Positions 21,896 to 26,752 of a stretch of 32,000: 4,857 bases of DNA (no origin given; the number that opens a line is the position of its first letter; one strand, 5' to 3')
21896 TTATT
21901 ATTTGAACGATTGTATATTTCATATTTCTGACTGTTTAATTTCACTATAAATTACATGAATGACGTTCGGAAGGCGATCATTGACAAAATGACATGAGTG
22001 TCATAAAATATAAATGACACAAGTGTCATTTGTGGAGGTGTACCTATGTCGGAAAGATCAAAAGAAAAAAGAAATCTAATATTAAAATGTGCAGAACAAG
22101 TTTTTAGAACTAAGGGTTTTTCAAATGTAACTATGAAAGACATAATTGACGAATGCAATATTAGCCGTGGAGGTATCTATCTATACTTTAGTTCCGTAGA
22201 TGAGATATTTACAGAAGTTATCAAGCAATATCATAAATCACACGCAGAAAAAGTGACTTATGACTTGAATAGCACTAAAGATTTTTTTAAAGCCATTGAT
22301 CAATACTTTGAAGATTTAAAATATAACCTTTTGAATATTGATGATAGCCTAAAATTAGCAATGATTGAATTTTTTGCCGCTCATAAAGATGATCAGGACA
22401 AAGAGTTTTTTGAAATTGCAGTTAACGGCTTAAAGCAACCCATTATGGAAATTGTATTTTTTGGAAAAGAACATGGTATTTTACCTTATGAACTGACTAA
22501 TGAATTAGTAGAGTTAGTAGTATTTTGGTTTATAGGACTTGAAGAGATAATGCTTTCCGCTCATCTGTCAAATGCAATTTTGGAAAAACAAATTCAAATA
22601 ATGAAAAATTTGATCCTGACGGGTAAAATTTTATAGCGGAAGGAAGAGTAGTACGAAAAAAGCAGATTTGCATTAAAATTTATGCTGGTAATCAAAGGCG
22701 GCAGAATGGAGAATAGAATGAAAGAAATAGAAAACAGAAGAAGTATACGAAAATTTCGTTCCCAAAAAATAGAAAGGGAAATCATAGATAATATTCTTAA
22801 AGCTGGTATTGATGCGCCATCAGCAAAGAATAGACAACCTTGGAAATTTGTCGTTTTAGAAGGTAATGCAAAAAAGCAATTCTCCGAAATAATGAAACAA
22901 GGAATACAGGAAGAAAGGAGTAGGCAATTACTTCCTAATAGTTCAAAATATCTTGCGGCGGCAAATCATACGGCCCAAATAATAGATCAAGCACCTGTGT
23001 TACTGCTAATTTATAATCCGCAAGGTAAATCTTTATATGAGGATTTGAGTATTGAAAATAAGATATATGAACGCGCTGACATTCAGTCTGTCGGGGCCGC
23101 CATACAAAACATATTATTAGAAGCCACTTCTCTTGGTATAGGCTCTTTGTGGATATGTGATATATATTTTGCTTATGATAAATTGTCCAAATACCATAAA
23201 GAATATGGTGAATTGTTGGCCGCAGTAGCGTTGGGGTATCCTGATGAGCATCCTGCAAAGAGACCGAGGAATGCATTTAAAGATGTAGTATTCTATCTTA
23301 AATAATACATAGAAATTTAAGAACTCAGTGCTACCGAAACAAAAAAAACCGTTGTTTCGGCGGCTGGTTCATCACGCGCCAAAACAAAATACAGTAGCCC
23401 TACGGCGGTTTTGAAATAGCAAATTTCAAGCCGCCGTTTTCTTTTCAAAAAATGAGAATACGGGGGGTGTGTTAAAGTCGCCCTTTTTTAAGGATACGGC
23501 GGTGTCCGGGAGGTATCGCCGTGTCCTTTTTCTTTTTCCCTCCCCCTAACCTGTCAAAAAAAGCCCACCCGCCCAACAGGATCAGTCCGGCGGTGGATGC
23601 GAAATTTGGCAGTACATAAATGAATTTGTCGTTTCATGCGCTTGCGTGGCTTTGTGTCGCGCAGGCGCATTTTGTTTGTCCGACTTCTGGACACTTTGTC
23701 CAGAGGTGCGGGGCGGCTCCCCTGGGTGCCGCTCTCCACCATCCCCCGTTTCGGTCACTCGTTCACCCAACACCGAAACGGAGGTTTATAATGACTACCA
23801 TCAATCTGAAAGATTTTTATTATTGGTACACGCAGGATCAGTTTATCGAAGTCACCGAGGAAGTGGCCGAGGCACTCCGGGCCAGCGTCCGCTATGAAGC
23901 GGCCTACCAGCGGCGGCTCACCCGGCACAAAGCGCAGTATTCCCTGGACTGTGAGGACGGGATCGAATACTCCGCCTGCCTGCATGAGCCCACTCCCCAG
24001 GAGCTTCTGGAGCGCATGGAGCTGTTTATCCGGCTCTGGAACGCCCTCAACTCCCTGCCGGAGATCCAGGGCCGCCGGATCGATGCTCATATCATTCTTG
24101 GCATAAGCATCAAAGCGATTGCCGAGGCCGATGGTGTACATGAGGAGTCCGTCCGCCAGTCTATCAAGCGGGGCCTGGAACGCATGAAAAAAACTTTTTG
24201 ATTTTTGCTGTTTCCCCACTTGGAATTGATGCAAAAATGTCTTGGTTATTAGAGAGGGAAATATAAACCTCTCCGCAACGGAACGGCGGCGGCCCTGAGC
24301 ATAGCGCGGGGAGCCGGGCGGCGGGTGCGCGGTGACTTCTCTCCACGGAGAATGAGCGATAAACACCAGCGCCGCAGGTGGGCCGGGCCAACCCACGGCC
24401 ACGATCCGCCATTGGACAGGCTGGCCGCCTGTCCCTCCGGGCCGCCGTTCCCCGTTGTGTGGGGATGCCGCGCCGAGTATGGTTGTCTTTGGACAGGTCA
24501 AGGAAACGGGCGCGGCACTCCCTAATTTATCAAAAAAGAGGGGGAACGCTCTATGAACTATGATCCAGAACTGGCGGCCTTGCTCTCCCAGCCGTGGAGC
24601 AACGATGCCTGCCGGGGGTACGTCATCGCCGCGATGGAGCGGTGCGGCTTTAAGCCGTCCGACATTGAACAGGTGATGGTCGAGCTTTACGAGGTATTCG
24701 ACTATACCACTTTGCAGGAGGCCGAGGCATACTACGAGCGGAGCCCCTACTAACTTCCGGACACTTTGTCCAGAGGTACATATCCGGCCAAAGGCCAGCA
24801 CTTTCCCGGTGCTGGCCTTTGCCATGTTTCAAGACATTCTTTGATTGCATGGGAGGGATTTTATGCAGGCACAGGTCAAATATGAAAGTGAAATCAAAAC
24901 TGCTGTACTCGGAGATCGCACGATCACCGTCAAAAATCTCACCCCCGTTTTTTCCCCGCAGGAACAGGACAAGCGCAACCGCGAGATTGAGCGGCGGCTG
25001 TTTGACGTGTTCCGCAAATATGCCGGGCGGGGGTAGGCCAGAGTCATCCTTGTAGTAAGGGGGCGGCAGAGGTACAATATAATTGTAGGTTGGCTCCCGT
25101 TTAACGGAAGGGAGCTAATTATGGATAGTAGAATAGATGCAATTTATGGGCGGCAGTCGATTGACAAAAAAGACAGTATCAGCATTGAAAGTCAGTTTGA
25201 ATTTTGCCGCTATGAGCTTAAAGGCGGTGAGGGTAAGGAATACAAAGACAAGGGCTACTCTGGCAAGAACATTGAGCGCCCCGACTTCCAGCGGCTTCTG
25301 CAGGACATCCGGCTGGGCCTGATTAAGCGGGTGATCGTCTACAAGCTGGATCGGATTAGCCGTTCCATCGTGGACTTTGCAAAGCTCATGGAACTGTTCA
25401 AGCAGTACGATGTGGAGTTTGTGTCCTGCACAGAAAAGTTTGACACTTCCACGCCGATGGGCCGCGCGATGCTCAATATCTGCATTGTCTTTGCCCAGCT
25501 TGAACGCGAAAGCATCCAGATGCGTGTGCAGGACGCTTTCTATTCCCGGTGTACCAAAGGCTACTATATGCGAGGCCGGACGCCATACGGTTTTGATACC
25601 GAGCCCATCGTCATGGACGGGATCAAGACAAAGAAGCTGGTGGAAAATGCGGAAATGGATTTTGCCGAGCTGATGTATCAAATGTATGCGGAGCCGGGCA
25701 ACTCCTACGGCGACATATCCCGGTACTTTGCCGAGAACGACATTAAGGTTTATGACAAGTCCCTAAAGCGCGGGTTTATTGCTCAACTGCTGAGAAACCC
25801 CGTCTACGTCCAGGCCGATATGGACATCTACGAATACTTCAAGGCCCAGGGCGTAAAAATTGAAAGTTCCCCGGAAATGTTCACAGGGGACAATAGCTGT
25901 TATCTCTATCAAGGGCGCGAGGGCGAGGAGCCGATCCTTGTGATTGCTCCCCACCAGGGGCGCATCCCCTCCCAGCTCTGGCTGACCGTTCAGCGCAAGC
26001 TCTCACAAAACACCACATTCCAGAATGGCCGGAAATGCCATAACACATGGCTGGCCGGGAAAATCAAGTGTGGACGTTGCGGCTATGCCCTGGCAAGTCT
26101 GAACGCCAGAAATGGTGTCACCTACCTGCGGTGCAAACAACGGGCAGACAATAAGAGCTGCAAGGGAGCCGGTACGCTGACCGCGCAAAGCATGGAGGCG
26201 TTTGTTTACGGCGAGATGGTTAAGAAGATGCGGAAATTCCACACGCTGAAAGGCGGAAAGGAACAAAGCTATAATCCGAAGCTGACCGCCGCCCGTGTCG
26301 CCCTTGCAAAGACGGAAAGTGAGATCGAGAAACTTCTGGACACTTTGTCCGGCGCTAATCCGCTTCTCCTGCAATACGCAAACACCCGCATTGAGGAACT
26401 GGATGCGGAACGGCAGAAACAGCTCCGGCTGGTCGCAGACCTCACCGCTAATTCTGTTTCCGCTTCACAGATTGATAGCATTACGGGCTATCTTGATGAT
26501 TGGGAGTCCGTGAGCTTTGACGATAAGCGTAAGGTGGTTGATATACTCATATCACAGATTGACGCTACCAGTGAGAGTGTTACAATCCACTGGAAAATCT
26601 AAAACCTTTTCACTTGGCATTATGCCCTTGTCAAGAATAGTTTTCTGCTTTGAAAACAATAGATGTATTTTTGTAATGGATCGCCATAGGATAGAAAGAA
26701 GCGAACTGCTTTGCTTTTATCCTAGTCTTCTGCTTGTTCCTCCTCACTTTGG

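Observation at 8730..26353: Twelve dispersed copies of one palindrome (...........-AAG/CTT-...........) mark ICE gene and module boundaries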

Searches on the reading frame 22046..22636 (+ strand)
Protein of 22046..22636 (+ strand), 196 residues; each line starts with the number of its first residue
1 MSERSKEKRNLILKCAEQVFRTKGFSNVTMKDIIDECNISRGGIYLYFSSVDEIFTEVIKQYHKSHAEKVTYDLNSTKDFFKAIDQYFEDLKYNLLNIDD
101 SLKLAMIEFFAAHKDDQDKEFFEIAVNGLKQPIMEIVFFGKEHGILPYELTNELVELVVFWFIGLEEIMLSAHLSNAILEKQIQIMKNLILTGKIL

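Call 8: search_protein_families(library=pfam, proteins=[window:22046-22636:+], max_evalue=0.01)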
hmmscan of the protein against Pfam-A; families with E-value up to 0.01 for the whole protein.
window:22046-22636:+ (196 aa): 3 families
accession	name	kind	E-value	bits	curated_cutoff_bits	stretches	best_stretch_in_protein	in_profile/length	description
PF00440.29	TetR_N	-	5.1e-13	49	24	1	12-58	1-47/47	Bacterial regulatory proteins, tetR family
PF17922.6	TetR_C_17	-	0.0011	19.7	26.1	1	84-147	2-66/100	Tetracyclin repressor-like, C-terminal domain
PF19506.4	DUF6040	-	0.0048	16.8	23.4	1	118-168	98-149/233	Family of unknown function (DUF6040)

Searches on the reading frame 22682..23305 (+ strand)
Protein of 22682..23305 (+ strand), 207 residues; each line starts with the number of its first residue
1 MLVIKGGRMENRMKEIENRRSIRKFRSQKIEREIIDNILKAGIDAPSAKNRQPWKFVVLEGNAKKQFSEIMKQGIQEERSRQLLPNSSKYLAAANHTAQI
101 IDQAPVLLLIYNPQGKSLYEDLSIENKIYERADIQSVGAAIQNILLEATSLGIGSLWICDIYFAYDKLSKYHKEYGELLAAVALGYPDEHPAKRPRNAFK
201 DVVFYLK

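Call 8: search_protein_families(library=pfam, proteins=[window:22682-23305:+], max_evalue=0.01)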
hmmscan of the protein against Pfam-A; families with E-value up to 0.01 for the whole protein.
window:22682-23305:+ (207 aa): 2 families
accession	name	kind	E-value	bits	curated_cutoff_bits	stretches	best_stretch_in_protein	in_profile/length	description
PF00881.29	Nitroreductase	-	2e-34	119.6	23.5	1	16-186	1-167/167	Nitroreductase family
PF14512.11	TM1586_NiRdase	-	6.4e-14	52.5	27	2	136-203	83-149/215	Putative TM nitroreductase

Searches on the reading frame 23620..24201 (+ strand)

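Call 8: search_protein_families(library=pfam, proteins=[window:23620-24201:+], max_evalue=0.01)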
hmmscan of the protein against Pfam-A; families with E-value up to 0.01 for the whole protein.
window:23620-24201:+ (193 aa): 2 families
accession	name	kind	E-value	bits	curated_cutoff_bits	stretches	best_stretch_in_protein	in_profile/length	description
PF08281.18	Sigma70_r4_2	-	3.1e-06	27.2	25.7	1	138-189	3-54/54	Sigma-70, region 4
PF04545.22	Sigma70_r4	-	0.0093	15.9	24.1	0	142-191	1-50/50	Sigma-70, region 4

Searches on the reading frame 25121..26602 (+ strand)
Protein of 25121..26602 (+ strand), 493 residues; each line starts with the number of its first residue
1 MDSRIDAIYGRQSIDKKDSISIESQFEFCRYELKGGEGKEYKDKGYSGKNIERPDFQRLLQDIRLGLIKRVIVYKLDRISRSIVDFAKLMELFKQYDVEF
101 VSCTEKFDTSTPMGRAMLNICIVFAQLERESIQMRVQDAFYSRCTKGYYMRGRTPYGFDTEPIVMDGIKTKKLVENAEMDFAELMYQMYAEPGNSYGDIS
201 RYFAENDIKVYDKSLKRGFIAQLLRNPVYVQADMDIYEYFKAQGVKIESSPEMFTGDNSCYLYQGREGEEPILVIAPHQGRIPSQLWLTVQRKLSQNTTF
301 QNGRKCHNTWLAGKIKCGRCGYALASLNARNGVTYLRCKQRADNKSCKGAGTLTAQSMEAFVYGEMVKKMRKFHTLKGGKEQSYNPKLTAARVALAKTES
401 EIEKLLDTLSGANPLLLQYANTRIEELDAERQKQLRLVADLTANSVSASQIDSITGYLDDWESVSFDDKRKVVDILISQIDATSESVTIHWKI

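Call 9: search_protein_families(library=pfam, proteins=[window:25121-26602:+], max_evalue=0.01)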
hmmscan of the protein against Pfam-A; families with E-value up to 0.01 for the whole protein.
window:25121-26602:+ (493 aa): 3 families
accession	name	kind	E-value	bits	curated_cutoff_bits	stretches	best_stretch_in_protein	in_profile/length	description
PF00239.26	Resolvase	-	6.6e-34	117.5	23.3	1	7-147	2-143/145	Resolvase, N terminal domain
PF13408.12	Zn_ribbon_recom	-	1e-09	39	25.3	1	310-364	1-55/58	Recombinase zinc beta ribbon domain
PF07508.19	Recombinase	-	1.5e-06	28.8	21.1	1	178-297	3-102/102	Recombinase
